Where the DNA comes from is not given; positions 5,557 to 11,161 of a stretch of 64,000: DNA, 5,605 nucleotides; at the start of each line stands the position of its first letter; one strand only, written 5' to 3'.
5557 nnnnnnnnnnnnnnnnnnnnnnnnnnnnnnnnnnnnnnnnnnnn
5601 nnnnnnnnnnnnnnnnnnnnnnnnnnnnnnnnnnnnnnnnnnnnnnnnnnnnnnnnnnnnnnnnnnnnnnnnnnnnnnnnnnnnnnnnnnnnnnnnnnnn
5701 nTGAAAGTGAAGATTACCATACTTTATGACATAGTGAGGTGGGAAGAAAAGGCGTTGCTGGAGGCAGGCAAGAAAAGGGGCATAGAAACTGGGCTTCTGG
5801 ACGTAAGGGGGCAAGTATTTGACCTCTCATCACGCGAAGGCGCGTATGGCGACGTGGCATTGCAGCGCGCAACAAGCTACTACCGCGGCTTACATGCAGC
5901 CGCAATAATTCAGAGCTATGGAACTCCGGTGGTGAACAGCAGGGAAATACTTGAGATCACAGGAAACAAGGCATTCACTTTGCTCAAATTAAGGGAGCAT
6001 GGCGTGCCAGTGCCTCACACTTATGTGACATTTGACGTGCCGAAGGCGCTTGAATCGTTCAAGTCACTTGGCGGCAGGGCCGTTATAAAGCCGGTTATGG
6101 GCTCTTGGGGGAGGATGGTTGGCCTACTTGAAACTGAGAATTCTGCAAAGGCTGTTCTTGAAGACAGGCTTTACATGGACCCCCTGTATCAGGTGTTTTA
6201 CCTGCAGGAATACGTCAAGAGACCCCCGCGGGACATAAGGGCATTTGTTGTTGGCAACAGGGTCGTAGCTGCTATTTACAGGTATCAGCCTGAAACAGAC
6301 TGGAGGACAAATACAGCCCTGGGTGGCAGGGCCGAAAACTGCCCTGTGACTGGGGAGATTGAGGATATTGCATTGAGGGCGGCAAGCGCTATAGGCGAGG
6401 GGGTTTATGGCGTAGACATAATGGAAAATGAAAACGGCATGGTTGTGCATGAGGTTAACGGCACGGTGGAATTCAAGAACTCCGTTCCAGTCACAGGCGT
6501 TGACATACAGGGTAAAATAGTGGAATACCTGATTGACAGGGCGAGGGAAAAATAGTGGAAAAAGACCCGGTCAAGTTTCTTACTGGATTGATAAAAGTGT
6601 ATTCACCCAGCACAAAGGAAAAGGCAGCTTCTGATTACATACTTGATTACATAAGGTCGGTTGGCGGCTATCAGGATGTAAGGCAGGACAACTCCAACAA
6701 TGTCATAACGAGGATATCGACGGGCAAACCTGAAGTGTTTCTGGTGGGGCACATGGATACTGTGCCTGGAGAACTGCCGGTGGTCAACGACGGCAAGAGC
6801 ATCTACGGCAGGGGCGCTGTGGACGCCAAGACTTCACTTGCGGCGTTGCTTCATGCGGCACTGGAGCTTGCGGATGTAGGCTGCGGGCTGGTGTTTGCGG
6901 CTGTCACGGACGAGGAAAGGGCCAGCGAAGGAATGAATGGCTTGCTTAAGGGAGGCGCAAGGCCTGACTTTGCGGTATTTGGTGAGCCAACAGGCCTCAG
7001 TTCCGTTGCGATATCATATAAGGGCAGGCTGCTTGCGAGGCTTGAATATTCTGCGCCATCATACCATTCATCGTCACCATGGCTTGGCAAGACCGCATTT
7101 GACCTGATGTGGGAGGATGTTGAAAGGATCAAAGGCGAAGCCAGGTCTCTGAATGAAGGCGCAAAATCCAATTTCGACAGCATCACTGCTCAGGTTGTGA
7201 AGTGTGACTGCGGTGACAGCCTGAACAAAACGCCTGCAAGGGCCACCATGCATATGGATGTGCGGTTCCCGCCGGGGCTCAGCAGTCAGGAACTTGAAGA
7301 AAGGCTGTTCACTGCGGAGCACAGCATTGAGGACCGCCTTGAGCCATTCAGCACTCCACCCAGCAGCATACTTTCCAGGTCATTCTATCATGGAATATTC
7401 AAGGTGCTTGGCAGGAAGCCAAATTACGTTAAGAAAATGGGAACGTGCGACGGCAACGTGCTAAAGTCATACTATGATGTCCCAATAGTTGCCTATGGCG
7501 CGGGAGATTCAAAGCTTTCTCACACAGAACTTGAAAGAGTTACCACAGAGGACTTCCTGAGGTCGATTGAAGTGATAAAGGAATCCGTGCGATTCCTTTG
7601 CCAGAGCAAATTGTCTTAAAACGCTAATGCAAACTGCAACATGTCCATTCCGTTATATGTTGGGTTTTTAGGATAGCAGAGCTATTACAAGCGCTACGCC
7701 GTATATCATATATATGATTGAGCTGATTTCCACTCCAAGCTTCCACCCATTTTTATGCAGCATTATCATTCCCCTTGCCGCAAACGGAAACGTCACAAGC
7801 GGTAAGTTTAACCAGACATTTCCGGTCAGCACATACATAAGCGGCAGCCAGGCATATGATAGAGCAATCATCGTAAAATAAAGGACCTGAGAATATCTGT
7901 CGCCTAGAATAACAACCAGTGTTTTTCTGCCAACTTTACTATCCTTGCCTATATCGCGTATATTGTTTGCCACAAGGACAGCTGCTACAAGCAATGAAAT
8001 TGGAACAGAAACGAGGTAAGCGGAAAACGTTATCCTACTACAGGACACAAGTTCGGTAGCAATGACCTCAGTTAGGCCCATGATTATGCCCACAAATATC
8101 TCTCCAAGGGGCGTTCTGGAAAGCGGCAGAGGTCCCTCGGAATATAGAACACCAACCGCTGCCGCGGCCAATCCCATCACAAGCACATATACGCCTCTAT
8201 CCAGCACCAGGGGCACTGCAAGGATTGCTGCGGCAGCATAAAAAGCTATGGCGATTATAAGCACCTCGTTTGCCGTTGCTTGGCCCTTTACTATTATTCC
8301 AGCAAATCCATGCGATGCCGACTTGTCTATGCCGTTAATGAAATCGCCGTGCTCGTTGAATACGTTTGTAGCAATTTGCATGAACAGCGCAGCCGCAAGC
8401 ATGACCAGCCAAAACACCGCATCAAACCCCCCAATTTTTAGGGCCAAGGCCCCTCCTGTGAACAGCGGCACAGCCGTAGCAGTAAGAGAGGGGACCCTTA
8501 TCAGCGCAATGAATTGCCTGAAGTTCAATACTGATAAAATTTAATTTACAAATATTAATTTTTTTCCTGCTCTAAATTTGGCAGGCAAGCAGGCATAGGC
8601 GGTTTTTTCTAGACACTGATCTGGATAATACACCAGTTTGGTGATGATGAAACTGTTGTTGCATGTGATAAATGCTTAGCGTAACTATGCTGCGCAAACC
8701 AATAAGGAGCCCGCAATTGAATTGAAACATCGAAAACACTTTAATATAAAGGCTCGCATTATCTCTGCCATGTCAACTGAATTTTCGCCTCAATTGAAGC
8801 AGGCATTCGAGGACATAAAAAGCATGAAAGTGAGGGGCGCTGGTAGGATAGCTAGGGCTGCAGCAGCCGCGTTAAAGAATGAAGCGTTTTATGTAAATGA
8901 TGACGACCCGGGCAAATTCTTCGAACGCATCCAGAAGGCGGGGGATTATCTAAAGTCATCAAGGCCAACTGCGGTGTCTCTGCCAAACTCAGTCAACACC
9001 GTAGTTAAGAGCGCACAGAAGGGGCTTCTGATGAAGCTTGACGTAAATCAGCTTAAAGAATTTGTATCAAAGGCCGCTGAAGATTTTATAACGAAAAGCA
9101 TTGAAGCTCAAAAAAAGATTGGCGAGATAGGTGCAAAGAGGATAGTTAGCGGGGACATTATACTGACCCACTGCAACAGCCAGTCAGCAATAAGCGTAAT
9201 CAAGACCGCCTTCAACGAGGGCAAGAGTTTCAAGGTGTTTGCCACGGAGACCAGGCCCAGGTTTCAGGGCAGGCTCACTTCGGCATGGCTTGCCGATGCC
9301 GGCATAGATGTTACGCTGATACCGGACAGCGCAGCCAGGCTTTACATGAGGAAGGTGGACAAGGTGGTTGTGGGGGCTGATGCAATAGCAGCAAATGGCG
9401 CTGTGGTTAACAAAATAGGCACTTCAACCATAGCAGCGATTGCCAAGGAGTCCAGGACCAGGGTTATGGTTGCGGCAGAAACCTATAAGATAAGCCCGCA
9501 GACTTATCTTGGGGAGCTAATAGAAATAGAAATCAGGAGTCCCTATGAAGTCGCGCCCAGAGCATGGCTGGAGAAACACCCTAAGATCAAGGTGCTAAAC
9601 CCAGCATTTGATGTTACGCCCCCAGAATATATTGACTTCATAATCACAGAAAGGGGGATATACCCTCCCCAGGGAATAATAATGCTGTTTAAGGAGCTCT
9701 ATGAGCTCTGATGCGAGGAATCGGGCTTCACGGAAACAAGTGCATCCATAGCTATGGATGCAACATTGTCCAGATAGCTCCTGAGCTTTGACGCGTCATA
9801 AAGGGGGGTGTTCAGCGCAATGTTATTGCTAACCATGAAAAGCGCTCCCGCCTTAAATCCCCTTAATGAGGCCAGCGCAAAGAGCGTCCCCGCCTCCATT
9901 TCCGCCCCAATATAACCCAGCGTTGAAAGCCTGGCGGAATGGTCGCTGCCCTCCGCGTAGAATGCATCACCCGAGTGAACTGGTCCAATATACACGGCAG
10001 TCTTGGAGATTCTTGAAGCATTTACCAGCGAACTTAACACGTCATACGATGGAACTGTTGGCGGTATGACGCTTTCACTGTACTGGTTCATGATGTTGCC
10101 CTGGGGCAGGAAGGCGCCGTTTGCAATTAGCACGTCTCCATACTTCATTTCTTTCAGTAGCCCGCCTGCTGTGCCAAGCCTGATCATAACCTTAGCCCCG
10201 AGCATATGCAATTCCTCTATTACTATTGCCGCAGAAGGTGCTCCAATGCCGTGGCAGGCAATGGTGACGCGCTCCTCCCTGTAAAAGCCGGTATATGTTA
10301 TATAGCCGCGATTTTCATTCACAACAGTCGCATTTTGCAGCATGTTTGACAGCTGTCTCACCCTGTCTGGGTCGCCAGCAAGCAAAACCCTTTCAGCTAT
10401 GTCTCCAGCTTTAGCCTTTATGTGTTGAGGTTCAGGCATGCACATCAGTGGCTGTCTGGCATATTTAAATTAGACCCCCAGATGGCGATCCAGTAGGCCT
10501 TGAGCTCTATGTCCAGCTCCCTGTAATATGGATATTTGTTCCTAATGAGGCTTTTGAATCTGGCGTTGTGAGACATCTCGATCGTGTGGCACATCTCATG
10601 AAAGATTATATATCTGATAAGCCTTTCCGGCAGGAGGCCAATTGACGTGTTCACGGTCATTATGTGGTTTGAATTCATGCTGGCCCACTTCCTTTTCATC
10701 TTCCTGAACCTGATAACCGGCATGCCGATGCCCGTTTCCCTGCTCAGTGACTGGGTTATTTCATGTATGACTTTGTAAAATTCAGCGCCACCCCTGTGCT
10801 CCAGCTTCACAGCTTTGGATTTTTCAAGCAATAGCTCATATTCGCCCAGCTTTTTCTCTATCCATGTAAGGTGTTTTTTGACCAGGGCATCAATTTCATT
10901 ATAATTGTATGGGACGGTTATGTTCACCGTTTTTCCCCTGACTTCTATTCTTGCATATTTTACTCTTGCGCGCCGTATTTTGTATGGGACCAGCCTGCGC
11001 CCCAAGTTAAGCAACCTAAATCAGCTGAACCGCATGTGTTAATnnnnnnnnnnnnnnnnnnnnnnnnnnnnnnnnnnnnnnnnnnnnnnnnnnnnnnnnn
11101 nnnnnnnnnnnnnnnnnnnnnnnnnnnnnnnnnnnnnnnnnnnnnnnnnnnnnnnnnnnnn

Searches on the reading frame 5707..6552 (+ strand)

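Call 33: search_protein_families(library=pfam, proteins=[window:5707-6552:+], max_evalue=0.001)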
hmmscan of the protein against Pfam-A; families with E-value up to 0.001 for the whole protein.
window:5707-6552:+ (282 aa): 5 families
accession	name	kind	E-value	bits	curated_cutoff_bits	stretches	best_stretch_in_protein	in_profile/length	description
PF08443.16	RimK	-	5.2e-30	104.9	21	1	87-275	3-188/188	RimK-like ATP-grasp domain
PF22626.3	LysX_preATP_grasp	-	5e-17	62.2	27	1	3-84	1-84/84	LysX preATP-grasp domain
PF02955.21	GSH-S_ATP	-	2.7e-10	40.4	23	1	102-241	12-154/175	Prokaryotic glutathione synthetase, ATP-grasp domain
PF02655.19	ATP-grasp_3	-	6.5e-08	33.3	23.2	1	86-251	2-154/160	ATP-grasp domain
PF14397.11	ATPgrasp_ST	-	2.6e-05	24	31.4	1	75-152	9-92/278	Sugar-transfer associated ATP-grasp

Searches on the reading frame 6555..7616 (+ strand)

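Call 33: search_protein_families(library=pfam, proteins=[window:6555-7616:+], max_evalue=0.001)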
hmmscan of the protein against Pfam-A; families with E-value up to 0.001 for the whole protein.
window:6555-7616:+ (354 aa): 3 families
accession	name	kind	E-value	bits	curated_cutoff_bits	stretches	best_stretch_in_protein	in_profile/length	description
PF01546.33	Peptidase_M20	-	2.5e-20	73.7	24.6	1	63-344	2-203/206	Peptidase family M20/M25/M40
PF07687.19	M20_dimer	-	5.1e-07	30.1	21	1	156-251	4-95/107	Peptidase dimerisation domain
PF04389.22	Peptidase_M28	-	1.7e-05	25.1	21.3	1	49-127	1-73/193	Peptidase family M28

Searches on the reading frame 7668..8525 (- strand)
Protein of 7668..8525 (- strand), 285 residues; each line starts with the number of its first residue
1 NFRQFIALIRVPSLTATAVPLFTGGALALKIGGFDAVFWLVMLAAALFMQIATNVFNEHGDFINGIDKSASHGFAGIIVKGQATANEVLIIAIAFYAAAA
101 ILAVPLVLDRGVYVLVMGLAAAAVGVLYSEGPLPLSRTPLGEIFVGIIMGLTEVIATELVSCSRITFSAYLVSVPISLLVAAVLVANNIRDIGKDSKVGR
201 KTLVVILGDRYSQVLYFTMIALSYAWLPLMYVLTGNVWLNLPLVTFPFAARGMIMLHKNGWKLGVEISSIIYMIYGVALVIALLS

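Call 33: search_protein_families(library=pfam, proteins=[window:7668-8525:-], max_evalue=0.001)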
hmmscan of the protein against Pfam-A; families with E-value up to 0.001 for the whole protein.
window:7668-8525:- (285 aa): 1 family
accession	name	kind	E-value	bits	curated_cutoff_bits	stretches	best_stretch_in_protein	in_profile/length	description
PF01040.23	UbiA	-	2.9e-25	89.4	34.2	1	20-259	4-231/250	UbiA prenyltransferase family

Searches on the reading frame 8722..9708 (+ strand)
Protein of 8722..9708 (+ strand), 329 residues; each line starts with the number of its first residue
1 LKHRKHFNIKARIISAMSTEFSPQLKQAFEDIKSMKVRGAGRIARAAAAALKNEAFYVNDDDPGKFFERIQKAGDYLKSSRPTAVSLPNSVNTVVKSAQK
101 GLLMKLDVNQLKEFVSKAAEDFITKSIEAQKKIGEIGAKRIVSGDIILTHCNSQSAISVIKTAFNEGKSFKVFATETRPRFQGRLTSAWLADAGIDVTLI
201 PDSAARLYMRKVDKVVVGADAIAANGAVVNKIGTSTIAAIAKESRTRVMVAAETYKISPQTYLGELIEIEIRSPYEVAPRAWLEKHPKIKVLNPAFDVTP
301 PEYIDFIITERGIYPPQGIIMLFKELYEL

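Call 33: search_protein_families(library=pfam, proteins=[window:8722-9708:+], max_evalue=0.001)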
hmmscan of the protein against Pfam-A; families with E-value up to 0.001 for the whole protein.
window:8722-9708:+ (329 aa): 1 family
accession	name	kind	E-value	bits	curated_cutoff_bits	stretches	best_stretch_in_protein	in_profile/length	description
PF01008.23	IF-2B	-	3.9e-93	312.1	22.4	1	36-316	1-280/280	Initiation factor 2 subunit family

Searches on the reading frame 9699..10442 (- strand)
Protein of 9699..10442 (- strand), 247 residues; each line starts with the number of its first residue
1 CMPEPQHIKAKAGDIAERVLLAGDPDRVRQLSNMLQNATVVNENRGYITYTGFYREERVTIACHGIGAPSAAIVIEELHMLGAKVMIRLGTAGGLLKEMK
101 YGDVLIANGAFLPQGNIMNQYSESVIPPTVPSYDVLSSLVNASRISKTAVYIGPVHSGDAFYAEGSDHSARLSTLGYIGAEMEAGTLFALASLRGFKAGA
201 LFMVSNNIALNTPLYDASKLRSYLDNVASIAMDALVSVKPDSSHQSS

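Call 33: search_protein_families(library=pfam, proteins=[window:9699-10442:-], max_evalue=0.001)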
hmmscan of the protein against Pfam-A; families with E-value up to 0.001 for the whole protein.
window:9699-10442:- (247 aa): 1 family
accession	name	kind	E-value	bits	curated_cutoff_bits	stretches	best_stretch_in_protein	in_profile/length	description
PF01048.26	PNP_UDP_1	-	1.9e-34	119.5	25.1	1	18-210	2-202/233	Phosphorylase superfamily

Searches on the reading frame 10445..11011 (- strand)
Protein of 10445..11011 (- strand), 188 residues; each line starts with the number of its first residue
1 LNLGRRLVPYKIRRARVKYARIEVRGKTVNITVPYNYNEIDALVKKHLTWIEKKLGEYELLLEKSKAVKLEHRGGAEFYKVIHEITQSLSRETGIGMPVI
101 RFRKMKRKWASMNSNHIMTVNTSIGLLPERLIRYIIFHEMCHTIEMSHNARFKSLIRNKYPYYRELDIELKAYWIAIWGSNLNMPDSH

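Call 34: search_protein_families(library=pfam, proteins=[window:10445-11011:-], max_evalue=0.01)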
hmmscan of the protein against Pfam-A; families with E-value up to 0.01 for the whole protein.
window:10445-11011:- (188 aa): 1 family
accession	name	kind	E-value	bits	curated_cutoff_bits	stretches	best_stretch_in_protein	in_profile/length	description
PF01863.23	YgjP-like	-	3.7e-29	102.6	26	2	77-172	111-206/207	YgjP-like, metallopeptidase domain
